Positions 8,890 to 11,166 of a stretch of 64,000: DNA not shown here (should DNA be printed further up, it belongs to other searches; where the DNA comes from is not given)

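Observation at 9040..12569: AT-rich inserted gene pair: secreted protein ending in a Hint domain with almost nothing after it, plus a TPR protein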

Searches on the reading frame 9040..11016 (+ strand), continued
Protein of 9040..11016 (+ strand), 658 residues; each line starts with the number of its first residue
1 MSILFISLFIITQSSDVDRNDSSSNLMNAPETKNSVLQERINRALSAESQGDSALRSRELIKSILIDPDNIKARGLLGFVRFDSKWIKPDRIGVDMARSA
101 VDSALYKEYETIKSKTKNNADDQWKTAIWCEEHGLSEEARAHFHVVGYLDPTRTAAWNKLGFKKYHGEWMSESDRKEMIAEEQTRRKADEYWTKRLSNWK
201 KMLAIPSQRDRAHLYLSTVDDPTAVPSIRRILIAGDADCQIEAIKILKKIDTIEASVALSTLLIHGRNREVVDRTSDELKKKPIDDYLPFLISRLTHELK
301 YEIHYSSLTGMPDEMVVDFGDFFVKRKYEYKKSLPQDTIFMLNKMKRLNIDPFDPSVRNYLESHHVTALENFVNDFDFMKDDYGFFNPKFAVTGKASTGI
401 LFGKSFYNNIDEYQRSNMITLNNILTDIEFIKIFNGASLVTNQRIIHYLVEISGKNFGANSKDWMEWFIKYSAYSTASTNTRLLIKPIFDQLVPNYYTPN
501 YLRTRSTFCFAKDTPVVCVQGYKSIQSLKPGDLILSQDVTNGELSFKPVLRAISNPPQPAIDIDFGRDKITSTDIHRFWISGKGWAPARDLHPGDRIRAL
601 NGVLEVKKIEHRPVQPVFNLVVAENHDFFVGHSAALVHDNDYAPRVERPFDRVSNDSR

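Call 30: search_protein_representatives(alignment_id=A1)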
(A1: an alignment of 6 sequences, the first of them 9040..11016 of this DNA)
Query: 6 sequences, 656 profile positions. Proteins with E-value up to 0.001 (for the whole library): 27820; up to 1e-10: 11743; up to 1e-30: 1674. The best 150 are listed.
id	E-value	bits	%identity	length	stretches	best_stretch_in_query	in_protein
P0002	0.0e+00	1176.6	-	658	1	1-655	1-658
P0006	5.0e-261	884.3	-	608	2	1-336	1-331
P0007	7.0e-173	593.1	-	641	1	17-651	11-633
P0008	2.2e-169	581.5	-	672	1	23-650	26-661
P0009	4.7e-165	567.2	-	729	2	25-334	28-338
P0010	1.7e-164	565.3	-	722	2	16-334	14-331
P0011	2.3e-164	564.9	-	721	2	4-334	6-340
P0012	1.5e-162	558.9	-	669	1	20-649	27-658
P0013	2.1e-161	555.1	-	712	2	19-333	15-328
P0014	7.8e-161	553.3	-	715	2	17-333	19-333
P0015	1.0e-160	552.8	-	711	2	22-335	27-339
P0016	5.3e-160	550.5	-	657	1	5-649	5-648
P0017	1.1e-159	549.5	-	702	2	5-334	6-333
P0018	2.8e-159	548.1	-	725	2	3-335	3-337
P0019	3.5e-159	547.8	-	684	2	7-346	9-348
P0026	7.1e-157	540.2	-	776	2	3-336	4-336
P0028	2.6e-156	538.3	-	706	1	22-649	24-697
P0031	1.4e-155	535.9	-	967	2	16-342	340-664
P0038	2.8e-151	521.7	-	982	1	26-649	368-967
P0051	7.5e-149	513.7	-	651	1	3-650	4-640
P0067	6.9e-146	503.9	-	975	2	38-334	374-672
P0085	2.1e-142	492.4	-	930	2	34-335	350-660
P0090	7.6e-142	490.5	-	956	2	24-300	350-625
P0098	9.3e-140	483.6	-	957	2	29-299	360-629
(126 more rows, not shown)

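Call 35: fold_search(model_id=the predicted structure, library=pdb)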
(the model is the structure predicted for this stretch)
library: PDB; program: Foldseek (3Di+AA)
matches with E <= 10: 1139; with E <= 0.001: 53
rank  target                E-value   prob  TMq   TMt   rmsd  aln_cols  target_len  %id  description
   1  2lwy_MODEL_1_A        4.8e-10  1.00  0.20  0.88   1.9       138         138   25  Solution Structure of Bacterial Intein-Like domain from Clostridium thermocellum (released 2013-05-08)
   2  6y75_A                2.3e-09  1.00  0.19  0.75   3.2       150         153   21  BIL2 domain from T.thermophila BUBL1 locus (C1A-N143A) (released 2021-02-03)
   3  6tmm_AAA              3.1e-09  1.00  0.18  0.72   3.2       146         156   22  BIL2 domain from T.thermophila BUBL1 locus (C1A-N143A) (released 2020-12-16)
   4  6y75_B                3.6e-09  1.00  0.19  0.76   3.2       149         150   21  BIL2 domain from T.thermophila BUBL1 locus (C1A-N143A) (released 2021-02-03)
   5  6tmm_BBB              6.3e-09  1.00  0.18  0.72   3.1       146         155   22  BIL2 domain from T.thermophila BUBL1 locus (C1A-N143A) (released 2020-12-16)
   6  4o1r                  1.1e-08  1.00  0.19  0.79   2.7       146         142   25  Crystal structure of NpuDnaB intein (released 2014-03-19)
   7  1mi8                  2.5e-08  1.00  0.19  0.80   2.4       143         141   20  2.0 Angstrom crystal structure of a DnaB intein from Synechocystis sp. PCC 6803 (released 2003-08-19)
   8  6fre                  3.0e-08  1.00  0.19  0.71   3.8       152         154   19  Crystal structure of G-1F/H73A mutant of Ssp DnaB Mini-Intein variant M86 (released 2019-01-30)
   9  6frh_B                6.7e-08  1.00  0.19  0.78   2.4       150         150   17  Crystal structure of Ssp DnaB Mini-Intein variant M86 (released 2019-01-30)
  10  6frg                  1.1e-07  1.00  0.18  0.71   4.2       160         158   18  Crystal structure of G-1F mutant of Ssp DnaB Mini-Intein variant M86 (released 2019-01-30)
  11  6frh_A                1.1e-07  1.00  0.19  0.71   3.4       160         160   16  Crystal structure of Ssp DnaB Mini-Intein variant M86 (released 2019-01-30)
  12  2imz_B                1.2e-07  1.00  0.18  0.78   2.5       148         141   22  Crystal structure of Mtu recA intein splicing domain (released 2007-05-01)
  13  6rix_A                1.5e-07  1.00  0.18  0.80   3.2       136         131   21  Crystal structure of MchDnaB-1 intein (released 2020-05-13)
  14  3ifj_A                1.7e-07  1.00  0.18  0.79   2.6       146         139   23  Crystal structure of Mtu recA intein, splicing domain (released 2009-10-06)
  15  6rix_B                1.8e-07  1.00  0.18  0.81   3.1       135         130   23  Crystal structure of MchDnaB-1 intein (released 2020-05-13)
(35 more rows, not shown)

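Call 38: search_protein_families(library=pfam, proteins=[P0031, P0038, P0067, P0085, P0090, P0098, P0009, P0026], max_evalue=0.01)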
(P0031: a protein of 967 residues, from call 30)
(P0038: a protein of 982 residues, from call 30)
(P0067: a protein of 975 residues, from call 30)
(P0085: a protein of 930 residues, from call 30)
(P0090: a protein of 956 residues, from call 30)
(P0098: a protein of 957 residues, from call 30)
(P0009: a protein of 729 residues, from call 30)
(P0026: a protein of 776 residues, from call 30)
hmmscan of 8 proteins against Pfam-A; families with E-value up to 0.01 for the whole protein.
P0031 (967 aa): 6 families
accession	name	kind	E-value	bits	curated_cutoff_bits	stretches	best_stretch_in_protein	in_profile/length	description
PF07591.16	PT-HINT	-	2.3e-10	41.3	27.7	1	818-941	2-136/137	Pretoxin HINT domain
PF08281.18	Sigma70_r4_2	-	1.2e-08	34.9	25.7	1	151-203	2-54/54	Sigma-70, region 4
PF13646.12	HEAT_2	-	6.5e-08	33.2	27.7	1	551-623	2-74/88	HEAT repeats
PF04542.20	Sigma70_r2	-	9.4e-07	29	24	1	50-117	1-70/71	Sigma-70 region 2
PF13403.11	Hint_2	-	6.8e-06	27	28.4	1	811-842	2-33/147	Hint domain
PF04545.22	Sigma70_r4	-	0.0031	17.4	24.1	1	157-204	2-49/50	Sigma-70, region 4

P0038 (982 aa): 6 families
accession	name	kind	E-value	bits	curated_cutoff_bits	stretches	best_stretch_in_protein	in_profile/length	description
PF07591.16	PT-HINT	-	9.5e-15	55.5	27.7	1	831-954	2-136/137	Pretoxin HINT domain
PF08281.18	Sigma70_r4_2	-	4e-13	49.2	25.7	1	147-199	2-54/54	Sigma-70, region 4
PF04542.20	Sigma70_r2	-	4.5e-11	42.8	24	1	46-107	1-64/71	Sigma-70 region 2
PF13403.11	Hint_2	-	8.3e-07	29.9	28.4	1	824-856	2-34/147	Hint domain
PF04545.22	Sigma70_r4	-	0.0006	19.7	24.1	1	153-200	2-49/50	Sigma-70, region 4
PF01079.26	Hint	-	0.0025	17.8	29.7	1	820-865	9-54/213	Hint module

P0067 (975 aa): 7 families
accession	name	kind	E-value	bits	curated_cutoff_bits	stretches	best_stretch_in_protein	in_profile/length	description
PF07591.16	PT-HINT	-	8.3e-15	55.7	27.7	1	798-922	1-134/137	Pretoxin HINT domain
PF08281.18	Sigma70_r4_2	-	6e-12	45.5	25.7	1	148-200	2-54/54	Sigma-70, region 4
PF04542.20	Sigma70_r2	-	4.6e-10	39.6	24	1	47-115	1-69/71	Sigma-70 region 2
PF13403.11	Hint_2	-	1.4e-07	32.4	28.4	1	792-826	2-36/147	Hint domain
PF13646.12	HEAT_2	-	7.9e-06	26.5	27.7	1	574-640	11-77/88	HEAT repeats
PF04545.22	Sigma70_r4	-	0.00058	19.8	24.1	1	155-202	3-50/50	Sigma-70, region 4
PF01079.26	Hint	-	0.0016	18.5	29.7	1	787-833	8-54/213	Hint module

P0085 (930 aa): 7 families
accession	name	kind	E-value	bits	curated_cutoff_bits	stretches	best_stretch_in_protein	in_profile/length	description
PF08281.18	Sigma70_r4_2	-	6.1e-15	55.1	25.7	1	138-188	4-54/54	Sigma-70, region 4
PF04545.22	Sigma70_r4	-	2.4e-11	43.4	24.1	1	143-189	3-49/50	Sigma-70, region 4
PF07591.16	PT-HINT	-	2.6e-10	41.1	27.7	1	785-908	2-136/137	Pretoxin HINT domain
PF04542.20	Sigma70_r2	-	4.9e-09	36.3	24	1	43-106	4-67/71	Sigma-70 region 2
PF13403.11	Hint_2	-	1.9e-06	28.7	28.4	1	778-809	2-33/147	Hint domain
PF13646.12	HEAT_2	-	0.00025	21.7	27.7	0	584-615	12-43/88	HEAT repeats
PF07638.17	Sigma70_ECF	-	0.00044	20.6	21.1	1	98-192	86-183/185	ECF sigma factor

P0090 (956 aa): 6 families
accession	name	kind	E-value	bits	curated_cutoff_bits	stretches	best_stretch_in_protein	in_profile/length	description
PF07591.16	PT-HINT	-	4.3e-16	59.8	27.7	1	810-933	2-136/137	Pretoxin HINT domain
PF08281.18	Sigma70_r4_2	-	1.7e-12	47.2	25.7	1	131-182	3-54/54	Sigma-70, region 4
PF04542.20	Sigma70_r2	-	7.3e-11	42.1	24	1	29-89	1-63/71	Sigma-70 region 2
PF13403.11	Hint_2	-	2e-06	28.7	28.4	1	803-835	2-34/147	Hint domain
PF04545.22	Sigma70_r4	-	0.00014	21.8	24.1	1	137-180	3-46/50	Sigma-70, region 4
PF13646.12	HEAT_2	-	0.0014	19.3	27.7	0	594-628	12-46/88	HEAT repeats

P0098 (957 aa): 6 families
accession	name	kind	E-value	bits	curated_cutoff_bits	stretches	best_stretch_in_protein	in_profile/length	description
PF07591.16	PT-HINT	-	3.6e-12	47.2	27.7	1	814-939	2-136/137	Pretoxin HINT domain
PF08281.18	Sigma70_r4_2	-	3.6e-11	43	25.7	1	139-188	2-51/54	Sigma-70, region 4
PF13403.11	Hint_2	-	4.5e-08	34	28.4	1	807-838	2-33/147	Hint domain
PF04542.20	Sigma70_r2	-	1.3e-07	31.7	24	1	41-101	1-63/71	Sigma-70 region 2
PF13646.12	HEAT_2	-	6.2e-06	26.9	27.7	1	595-636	8-49/88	HEAT repeats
PF13428.12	TPR_14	-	0.0042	18.1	23.5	0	453-493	2-42/44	Tetratricopeptide repeat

P0009 (729 aa): 4 families
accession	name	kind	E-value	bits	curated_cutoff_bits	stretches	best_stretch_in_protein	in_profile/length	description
PF07591.16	PT-HINT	-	3.5e-14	53.7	27.7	1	583-707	1-136/137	Pretoxin HINT domain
PF13646.12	HEAT_2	-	2.7e-07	31.2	27.7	1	241-310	12-80/88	HEAT repeats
PF13403.11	Hint_2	-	3.4e-05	24.7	28.4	1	577-608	2-33/147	Hint domain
PF01079.26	Hint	-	0.00037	20.6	29.7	1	576-625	12-62/213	Hint module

P0026 (776 aa): 4 families
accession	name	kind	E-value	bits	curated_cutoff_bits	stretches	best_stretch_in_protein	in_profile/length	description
PF07591.16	PT-HINT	-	1e-11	45.7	27.7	1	628-751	2-136/137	Pretoxin HINT domain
PF13403.11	Hint_2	-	5.5e-07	30.5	28.4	1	621-652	2-33/147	Hint domain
PF13646.12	HEAT_2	-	0.0036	18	27.7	1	242-305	16-78/88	HEAT repeats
PF01079.26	Hint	-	0.0062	16.6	29.7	0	616-664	8-56/213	Hint module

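Call 45: find_related_loci(query=A1, collection=genome_contigs, flank=6000)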
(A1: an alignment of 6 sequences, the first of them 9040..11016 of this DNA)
Query A1 (658 aa) in genome_contigs; peptide patterns used: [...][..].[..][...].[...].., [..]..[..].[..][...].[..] (x = any residue, [..] = any of these).
145 stretches matched a pattern; 99 encode a relative of the query (tblastn E <= 1e-3); the best 80 are kept; 70 distinct loci.
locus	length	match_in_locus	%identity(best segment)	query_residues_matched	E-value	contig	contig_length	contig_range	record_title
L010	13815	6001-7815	48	41-653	0e+0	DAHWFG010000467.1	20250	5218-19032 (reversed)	MAG TPA_asm: Isosphaeraceae bacterium isolate clean926 k141_1430712, whole genome shotgun sequence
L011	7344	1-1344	50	209-658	1e-140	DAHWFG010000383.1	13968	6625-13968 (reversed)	MAG TPA_asm: Isosphaeraceae bacterium isolate clean926 k141_1073034, whole genome shotgun sequence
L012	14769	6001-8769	34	44-653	3e-107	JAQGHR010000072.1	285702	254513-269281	MAG: Planctomycetota bacterium isolate RYN_438 scaffold_1423001, whole genome shotgun sequence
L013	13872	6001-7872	33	22-651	1e-105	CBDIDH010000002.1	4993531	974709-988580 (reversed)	MAG: Isosphaeraceae bacterium isolate bf57ecee-64b8-4635-b2f0-8f20a2db828e genome assembly, contig: contig_2, whole geno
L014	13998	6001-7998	32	41-651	4e-103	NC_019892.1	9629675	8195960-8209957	Singulisphaera acidiphila DSM 18658, complete sequence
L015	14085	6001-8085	30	3-651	2e-101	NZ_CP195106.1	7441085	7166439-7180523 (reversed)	Tundrisphaera lichenicola strain P12 chromosome, complete genome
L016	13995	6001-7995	32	1-651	7e-101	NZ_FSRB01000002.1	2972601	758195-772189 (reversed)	Singulisphaera sp. GP187, whole genome shotgun sequence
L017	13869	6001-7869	32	41-654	3e-100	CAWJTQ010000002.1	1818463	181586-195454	MAG: uncultured Isosphaeraceae bacterium isolate MFD04463.bin.2.81 genome assembly, contig: contig_15777, whole genome s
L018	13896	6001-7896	33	41-651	2e-100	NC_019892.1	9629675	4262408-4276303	Singulisphaera acidiphila DSM 18658, complete sequence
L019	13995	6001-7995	31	1-651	9e-100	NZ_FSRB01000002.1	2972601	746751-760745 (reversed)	Singulisphaera sp. GP187, whole genome shotgun sequence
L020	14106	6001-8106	33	39-657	2e-97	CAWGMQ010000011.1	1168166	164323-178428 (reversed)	MAG: uncultured Planctomycetota bacterium isolate MFD09567.bin.1.13 genome assembly, contig: contig_5, whole genome shot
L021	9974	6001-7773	33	44-651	9e-98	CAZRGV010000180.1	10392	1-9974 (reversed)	MAG TPA_asm: uncultured Isosphaeraceae bacterium isolate SRP290908_co1_27 genome assembly, contig: NODE_9263_length_1039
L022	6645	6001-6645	68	41-255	2e-95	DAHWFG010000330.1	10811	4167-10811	MAG TPA_asm: Isosphaeraceae bacterium isolate clean926 k141_1184775, whole genome shotgun sequence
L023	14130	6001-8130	29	2-654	6e-95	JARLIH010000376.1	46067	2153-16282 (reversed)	MAG: Isosphaeraceae bacterium isolate MAG_BA398 MetaBAT2_Bin_398_Anoxic_k141_2009545, whole genome shotgun sequence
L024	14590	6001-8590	30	8-653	7e-95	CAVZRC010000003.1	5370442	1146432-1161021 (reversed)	MAG: uncultured Planctomycetota bacterium isolate MFD09671.bin.2.109 genome assembly, contig: contig_1962, whole genome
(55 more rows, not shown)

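Call 58: list_cluster_members(proteins=[P0001, P0006, P0009, P0016, P0038, P0090, P0028, P0051])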
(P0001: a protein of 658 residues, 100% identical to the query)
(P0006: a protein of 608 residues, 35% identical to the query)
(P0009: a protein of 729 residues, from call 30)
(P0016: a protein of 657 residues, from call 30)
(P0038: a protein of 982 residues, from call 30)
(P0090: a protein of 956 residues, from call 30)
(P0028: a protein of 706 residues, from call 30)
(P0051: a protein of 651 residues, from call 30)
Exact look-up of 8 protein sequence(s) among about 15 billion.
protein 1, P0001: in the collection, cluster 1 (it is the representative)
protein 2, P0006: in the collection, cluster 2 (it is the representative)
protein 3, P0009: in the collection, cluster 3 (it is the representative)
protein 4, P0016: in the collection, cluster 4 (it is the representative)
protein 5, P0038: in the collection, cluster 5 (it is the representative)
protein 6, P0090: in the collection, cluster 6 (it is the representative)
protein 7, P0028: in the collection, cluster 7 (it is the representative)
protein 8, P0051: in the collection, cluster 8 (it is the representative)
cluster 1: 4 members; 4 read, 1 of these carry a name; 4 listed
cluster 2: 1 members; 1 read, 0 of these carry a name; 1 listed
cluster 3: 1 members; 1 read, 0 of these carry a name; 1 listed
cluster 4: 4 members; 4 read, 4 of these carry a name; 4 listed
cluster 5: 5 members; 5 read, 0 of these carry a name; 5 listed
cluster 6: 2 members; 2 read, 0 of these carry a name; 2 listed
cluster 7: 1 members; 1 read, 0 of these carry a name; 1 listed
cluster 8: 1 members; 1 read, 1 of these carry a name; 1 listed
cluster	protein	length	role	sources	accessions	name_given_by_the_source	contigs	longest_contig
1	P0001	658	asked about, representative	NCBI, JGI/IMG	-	hypothetical protein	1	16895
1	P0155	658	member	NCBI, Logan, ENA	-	-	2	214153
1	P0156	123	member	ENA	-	-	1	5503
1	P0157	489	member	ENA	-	-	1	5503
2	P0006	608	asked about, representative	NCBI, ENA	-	-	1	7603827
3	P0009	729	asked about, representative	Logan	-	-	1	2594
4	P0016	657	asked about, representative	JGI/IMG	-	hypothetical protein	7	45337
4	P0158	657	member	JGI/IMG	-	hypothetical protein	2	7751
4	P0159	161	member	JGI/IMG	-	hypothetical protein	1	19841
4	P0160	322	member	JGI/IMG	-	hypothetical protein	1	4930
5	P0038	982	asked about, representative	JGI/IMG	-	-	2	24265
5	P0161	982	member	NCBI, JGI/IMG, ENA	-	-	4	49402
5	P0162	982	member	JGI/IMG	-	-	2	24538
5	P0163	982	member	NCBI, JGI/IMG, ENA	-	-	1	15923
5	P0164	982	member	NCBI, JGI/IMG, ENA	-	-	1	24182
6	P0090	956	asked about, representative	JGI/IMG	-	-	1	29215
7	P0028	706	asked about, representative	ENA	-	-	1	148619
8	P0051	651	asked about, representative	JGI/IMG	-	hypothetical protein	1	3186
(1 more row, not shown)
